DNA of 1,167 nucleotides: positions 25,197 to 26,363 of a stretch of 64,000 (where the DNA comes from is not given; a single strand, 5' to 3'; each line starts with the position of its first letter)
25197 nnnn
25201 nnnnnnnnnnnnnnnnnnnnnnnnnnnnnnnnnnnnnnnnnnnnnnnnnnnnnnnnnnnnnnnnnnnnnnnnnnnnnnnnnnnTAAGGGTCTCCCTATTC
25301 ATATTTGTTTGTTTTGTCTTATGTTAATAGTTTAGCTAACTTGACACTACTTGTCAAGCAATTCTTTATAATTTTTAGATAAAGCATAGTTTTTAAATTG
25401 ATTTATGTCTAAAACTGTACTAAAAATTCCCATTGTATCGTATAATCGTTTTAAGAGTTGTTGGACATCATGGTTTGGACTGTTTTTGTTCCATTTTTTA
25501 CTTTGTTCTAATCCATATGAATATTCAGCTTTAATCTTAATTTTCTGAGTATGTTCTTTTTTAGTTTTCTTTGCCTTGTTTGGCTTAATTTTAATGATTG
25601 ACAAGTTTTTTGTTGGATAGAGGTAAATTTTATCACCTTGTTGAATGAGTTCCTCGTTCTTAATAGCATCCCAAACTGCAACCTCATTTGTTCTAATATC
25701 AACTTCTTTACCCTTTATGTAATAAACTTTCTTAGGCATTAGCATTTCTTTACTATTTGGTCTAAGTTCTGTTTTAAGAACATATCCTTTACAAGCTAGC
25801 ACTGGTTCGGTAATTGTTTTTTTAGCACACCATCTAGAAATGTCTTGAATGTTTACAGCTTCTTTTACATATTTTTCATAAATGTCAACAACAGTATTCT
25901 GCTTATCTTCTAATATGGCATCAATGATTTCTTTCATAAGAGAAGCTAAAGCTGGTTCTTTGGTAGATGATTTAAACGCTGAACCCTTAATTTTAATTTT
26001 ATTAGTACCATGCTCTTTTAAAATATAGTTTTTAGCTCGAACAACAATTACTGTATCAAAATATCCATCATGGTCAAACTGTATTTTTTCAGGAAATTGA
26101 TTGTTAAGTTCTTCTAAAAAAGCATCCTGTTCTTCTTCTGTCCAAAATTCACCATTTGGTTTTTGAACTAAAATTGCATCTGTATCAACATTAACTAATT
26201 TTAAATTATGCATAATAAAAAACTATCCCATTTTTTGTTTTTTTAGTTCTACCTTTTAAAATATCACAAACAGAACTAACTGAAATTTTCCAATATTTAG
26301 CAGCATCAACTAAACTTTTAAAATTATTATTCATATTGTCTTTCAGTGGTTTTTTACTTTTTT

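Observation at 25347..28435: Family-B DNA polymerase split into two cistrons by a free-standing GIY-YIG homing endonuclease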

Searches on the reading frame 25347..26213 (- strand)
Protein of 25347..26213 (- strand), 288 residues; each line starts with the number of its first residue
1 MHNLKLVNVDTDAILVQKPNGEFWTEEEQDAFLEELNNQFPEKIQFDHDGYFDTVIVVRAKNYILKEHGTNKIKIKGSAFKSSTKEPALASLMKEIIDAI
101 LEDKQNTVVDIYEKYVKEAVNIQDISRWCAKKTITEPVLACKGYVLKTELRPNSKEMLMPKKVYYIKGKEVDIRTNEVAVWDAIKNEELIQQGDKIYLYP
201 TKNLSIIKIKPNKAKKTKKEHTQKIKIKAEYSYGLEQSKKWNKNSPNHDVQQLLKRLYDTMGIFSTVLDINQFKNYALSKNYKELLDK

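Call 3: search_protein_families(library=pfam, proteins=[window:25347-26213:-], max_evalue=0.01)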
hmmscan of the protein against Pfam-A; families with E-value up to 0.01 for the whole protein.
window:25347-26213:- (288 aa): 0 families

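Call 4: search_protein_families(library=phrogs, proteins=[window:25347-26213:-], max_evalue=0.001)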
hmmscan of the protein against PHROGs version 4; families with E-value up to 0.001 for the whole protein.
window:25347-26213:- (288 aa): 1 family
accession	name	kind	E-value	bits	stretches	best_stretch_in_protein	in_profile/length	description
phrog_1918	-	DNA, RNA and nucleotide metabolism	0.00018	21.7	1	33-208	156-323/382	DNA polymerase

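Call 8: search_dna_similar(query=window:25347-26213:-, collection=phages, mode=protein, max_rows=40)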
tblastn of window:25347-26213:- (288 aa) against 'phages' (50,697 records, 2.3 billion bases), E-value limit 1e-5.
No match.

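Call 13: find_related_loci(query=window:25347-26213:-, collection=viral_contigs, flank=6000)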
Query window:25347-26213:- (288 aa) in viral_contigs; peptide patterns used: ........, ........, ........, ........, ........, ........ (x = any residue, [..] = any of these).
21 stretches matched a pattern, but none encodes a relative of the query by tblastn (E <= 1e-3).

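Call 22: find_homologous_proteins(query=window:25347-26213:-, max_evalue=0.00001)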
Query window:25347-26213:- (288 aa): 138 proteins with E <= 0.00001 among 989 candidates; the best 120 are listed.
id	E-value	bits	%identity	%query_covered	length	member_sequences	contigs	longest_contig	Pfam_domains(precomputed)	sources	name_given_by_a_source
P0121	6.9e-185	631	100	100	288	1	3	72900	-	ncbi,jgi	-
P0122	9.5e-116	404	67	99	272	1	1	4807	-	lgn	-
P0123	8.4e-110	384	66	99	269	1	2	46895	-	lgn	-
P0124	4.4e-88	313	51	99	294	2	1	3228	-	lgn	-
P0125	8.4e-87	309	53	99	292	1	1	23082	-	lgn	-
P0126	3.1e-86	307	51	99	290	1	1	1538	-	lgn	-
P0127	1.2e-83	299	52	98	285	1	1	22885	PF00136.27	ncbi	-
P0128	8.5e-79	283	50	100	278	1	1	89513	-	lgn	-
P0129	3.9e-78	280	50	99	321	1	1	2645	PF00136.27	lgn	-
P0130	4.5e-77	277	51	99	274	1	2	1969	-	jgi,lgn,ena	jgi:hypothetical protein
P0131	9.1e-77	276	62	69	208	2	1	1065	-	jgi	-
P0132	5.8e-75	270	49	99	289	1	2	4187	-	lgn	-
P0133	8.0e-72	260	48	100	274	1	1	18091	-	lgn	-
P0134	5.8e-71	257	50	99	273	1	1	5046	-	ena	-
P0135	3.2e-68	248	49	99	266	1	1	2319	-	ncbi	-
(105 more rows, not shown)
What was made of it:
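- All 120 best polB-C homologues are 199-321 aa (call 22).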

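Call 36: search_solved_structures(query=A5, max_evalue=0.01, show_alignments=2)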
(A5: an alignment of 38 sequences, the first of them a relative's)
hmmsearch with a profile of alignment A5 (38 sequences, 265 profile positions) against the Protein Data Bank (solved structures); distinct sequences matched with E-value up to 0.01: 34.
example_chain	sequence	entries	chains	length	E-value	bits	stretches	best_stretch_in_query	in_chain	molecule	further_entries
6wya_A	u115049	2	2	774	1.2e-05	27.7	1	3-115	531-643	DNA polymerase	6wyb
2xhb_A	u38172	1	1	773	3e-05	26.5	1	5-114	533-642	DNA POLYMERASE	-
2vwj_A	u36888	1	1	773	3e-05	26.5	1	5-114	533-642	DNA POLYMERASE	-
7b06_A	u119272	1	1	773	3e-05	26.5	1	5-114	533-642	DNA polymerase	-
1tgo_A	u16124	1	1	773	3e-05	26.5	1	5-114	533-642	PROTEIN (THERMOSTABLE B DNA POLYMERASE)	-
2vwk_A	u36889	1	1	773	3e-05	26.5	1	5-114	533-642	DNA POLYMERASE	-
7b08_A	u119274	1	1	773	3e-05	26.5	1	5-114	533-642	DNA polymerase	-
9mye_A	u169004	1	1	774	3.1e-05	26.4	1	5-114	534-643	DNA polymerase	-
8s84_A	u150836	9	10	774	4.2e-05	26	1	3-115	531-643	DNA polymerase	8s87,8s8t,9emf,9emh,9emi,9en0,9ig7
4flt_A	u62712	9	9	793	4.2e-05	26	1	4-116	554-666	DNA polymerase 1 | Pyrococcus abyssi B family DNA polymerase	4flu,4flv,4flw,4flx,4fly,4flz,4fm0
4fm2_A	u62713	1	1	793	4.2e-05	26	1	4-116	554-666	DNA polymerase 1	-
1wns_A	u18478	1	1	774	4.6e-05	25.9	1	3-115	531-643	DNA POLYMERASE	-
4k8z_A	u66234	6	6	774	4.6e-05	25.9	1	3-115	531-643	DNA polymerase | DNA polymerase,DNA polymerase,DNA polymerase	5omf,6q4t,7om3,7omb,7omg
5vu5_A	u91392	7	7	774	4.8e-05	25.8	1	3-114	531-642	DNA polymerase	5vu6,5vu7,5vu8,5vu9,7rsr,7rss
1wn7_A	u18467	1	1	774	6e-05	25.5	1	3-115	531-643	Family B DNA Polymerase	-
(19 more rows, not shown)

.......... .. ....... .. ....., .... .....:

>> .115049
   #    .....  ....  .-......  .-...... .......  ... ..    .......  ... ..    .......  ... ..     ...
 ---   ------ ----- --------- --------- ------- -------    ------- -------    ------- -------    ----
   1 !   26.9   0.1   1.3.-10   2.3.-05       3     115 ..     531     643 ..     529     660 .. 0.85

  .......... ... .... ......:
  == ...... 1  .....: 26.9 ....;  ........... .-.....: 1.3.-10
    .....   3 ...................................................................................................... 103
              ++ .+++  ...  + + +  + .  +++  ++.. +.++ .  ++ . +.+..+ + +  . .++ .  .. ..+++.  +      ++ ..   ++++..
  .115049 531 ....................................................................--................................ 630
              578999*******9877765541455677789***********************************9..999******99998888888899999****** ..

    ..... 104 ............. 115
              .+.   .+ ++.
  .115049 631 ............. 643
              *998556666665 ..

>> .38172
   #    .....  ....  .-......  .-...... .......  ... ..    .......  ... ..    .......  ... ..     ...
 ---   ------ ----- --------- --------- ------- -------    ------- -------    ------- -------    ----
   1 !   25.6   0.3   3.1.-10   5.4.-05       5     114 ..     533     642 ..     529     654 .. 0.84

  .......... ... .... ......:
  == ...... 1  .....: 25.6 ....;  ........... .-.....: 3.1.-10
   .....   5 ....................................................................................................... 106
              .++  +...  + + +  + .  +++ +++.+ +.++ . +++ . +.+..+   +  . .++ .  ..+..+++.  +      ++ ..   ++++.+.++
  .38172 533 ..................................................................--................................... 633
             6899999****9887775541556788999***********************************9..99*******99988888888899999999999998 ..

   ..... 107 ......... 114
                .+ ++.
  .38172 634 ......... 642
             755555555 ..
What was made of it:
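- Checked: A profile of its homologues nevertheless matches KOD/9N/Tgo PolB residues 531-643 (E about 1e-5, call 36).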

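Call 57: find_related_loci(query=A5, collection=viral_contigs, flank=4000)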
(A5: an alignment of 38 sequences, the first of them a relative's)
Query A5 (288 aa) in viral_contigs; peptide patterns used: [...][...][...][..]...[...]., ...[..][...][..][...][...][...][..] (x = any residue, [..] = any of these).
110 stretches matched a pattern; 50 encode a relative of the query (tblastn E <= 1e-3); 50 distinct loci.
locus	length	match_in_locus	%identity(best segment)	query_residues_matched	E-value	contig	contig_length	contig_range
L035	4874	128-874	42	1-281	3e-57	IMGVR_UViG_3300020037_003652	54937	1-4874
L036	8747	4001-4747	42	1-281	3e-57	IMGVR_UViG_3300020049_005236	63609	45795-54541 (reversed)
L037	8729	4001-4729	38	2-288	4e-50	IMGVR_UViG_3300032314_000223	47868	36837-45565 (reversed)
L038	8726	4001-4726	37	6-286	6e-50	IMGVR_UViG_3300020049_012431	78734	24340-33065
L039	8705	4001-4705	36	1-286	7e-47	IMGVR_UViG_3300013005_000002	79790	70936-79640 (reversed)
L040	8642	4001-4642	35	2-278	5e-45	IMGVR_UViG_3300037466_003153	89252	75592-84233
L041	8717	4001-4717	35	6-285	6e-45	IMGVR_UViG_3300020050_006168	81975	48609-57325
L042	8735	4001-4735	36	2-287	4e-45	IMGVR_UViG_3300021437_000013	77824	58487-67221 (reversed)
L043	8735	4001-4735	36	2-285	1e-44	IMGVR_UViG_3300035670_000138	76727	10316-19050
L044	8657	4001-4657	37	2-288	2e-42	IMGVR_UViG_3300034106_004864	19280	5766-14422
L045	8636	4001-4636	36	3-281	3e-42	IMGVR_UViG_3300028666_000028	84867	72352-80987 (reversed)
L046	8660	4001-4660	38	1-287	3e-42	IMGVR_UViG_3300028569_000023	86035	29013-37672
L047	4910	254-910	35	1-287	5e-42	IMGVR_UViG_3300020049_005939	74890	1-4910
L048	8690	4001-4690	34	6-277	4e-41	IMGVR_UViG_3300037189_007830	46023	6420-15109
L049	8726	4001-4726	35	2-286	4e-41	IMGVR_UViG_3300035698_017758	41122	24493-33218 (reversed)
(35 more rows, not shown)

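Call 58: predict_structure(alignment_id=A5)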
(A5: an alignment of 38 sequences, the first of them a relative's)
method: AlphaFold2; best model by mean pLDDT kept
length: 288 residues; sequences in the alignment: 38
mean_pLDDT: 91.9   pTM: 0.83
mean pLDDT of the five models: 91.9, 91.9, 90.8, 90.6, 90.2
residues with pLDDT >= 90: 227; 70-90: 50; 50-70: 11; < 50: 0
segments of 3 or more residues with pLDDT < 50: none
pLDDT, mean of each block of 10 residues (from residue 1): 84 90 94 93 91 90 90 88 92 95 95 97 97 97 97 96 96 95 94 97 91 65 78 96 96 97 93 95 87
secondary structure, 60 per line:
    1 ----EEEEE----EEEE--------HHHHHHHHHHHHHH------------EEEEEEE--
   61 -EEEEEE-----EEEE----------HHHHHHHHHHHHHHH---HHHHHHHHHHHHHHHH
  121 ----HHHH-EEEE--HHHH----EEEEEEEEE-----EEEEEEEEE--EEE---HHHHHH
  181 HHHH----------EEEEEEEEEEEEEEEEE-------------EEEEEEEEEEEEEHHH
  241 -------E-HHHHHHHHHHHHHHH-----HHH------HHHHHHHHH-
elements in order: E5-9 E14-17 H26-39 E52-58 E62-67 E73-76 H87-101 H105-120 H125-128 E130-133 H136-139 E144-152 E158-166 E169-171 H175-184 E195-211 E225-237 H250-264 H279-287

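Call 66: fold_search(model_id=the predicted structure, library=pdb)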
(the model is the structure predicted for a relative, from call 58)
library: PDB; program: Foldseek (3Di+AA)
matches with E <= 10: 224; with E <= 0.001: 33
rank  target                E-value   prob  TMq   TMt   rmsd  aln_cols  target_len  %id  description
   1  2vwj_A                3.0e-05  1.00  0.48  0.21   9.3       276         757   12  Uracil Recognition in Archaeal DNA Polymerases Captured by X-ray Crystallography. (released 2008-07-22)
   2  4flz_A                3.2e-05  1.00  0.50  0.22   8.8       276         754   12  Pyrococcus abyssi B family DNA polymerase bound to a dsDNA, in edition mode (released 2012-08-29)
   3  4fly_A                3.4e-05  1.00  0.50  0.22   9.1       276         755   12  Pyrococcus abyssi B family DNA polymerase bound to a dsDNA, in edition mode (released 2012-08-29)
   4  4flv_A                3.6e-05  1.00  0.49  0.21   9.7       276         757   12  Pyrococcus abyssi B family DNA polymerase bound to a dsDNA, in edition mode (released 2012-08-29)
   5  4flt_A                4.5e-05  1.00  0.49  0.21   9.7       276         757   12  Pyrococcus abyssi B family DNA polymerase bound to a dsDNA, in edition mode (released 2012-08-29)
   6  4flu_A                5.1e-05  1.00  0.49  0.21   9.7       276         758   12  Pyrococcus abyssi B family DNA polymerase bound to a dsDNA, in edition mode (released 2012-08-29)
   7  4k8z_A                6.1e-05  1.00  0.58  0.24   8.7       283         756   11  KOD Polymerase in binary complex with dsDNA (released 2013-06-26)
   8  5omq_A                9.0e-05  1.00  0.60  0.24   8.6       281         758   11  Ternary complex of 9N DNA polymerase in the replicative state with three metal ions in the active site (released 2017-12-20)
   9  8s87                  9.0e-05  1.00  0.51  0.22   8.5       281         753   12  KOD-H4 DNA polymerase mutant - apo structure (released 2024-11-13)
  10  9oaw_A                9.6e-05  1.00  0.54  0.23   9.1       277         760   12  TNA polymerase, 10-92, binary complex (released 2025-12-10)
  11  9oau_A                1.1e-04  1.00  0.54  0.22   9.0       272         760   12  TNA polymerase, 7-47, binary complex (released 2025-12-10)
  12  6is7_B                1.2e-04  1.00  0.53  0.22   8.7       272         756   12  Structure of 9N-I DNA polymerase incorporation with dA in the active site (released 2019-08-28)
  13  9en0_A                1.3e-04  1.00  0.50  0.22   8.9       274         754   13  KOD-H4 DNA polymerase mutant in a unproductive binary complex with DNA:DNA containing six HNA nucleotides (released 2025-09-24)
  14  3a2f_A                1.4e-04  1.00  0.51  0.22   9.0       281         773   12  Crystal Structure of Pyrococcus furiosus DNA polymerase/PCNA monomer mutant complex (released 2009-11-03)
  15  2xhb_A                1.4e-04  1.00  0.50  0.22   9.0       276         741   12  Crystal structure of DNA polymerase from Thermococcus gorgonarius in complex with hypoxanthine-containing DNA (released 2010-07-21)
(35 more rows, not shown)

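Call 94: search_protein_representatives(protein=window:25347-26213:-)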
Query: 288 residues. Proteins with E-value up to 0.001 (for the whole library): 339; up to 1e-10: 208; up to 1e-30: 63. The best 150 are listed.
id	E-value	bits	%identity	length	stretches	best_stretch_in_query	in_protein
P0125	2.7e-87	308.8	55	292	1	3-286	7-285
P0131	2.9e-77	275.9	63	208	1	90-288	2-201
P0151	4.3e-60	219.6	48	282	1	3-285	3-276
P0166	2.7e-55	203.9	49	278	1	2-287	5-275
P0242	2.3e-54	200.8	43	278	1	3-280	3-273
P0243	7.5e-54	199.2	46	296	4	40-143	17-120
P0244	1.3e-53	198.4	48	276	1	3-288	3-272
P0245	3.5e-49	183.8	44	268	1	2-285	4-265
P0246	6.0e-46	173.2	42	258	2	1-140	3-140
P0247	2.8e-44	167.8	42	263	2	2-142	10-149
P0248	1.2e-43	165.7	45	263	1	11-287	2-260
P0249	4.3e-43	163.9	46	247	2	1-202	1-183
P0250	1.4e-42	162.2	44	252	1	2-277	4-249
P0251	7.1e-42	159.9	50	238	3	2-139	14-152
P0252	7.5e-42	159.8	45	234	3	2-141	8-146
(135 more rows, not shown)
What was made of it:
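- About 100 of the 150 nearest representatives at 50% identity are stand-alone polB-C (call 94).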
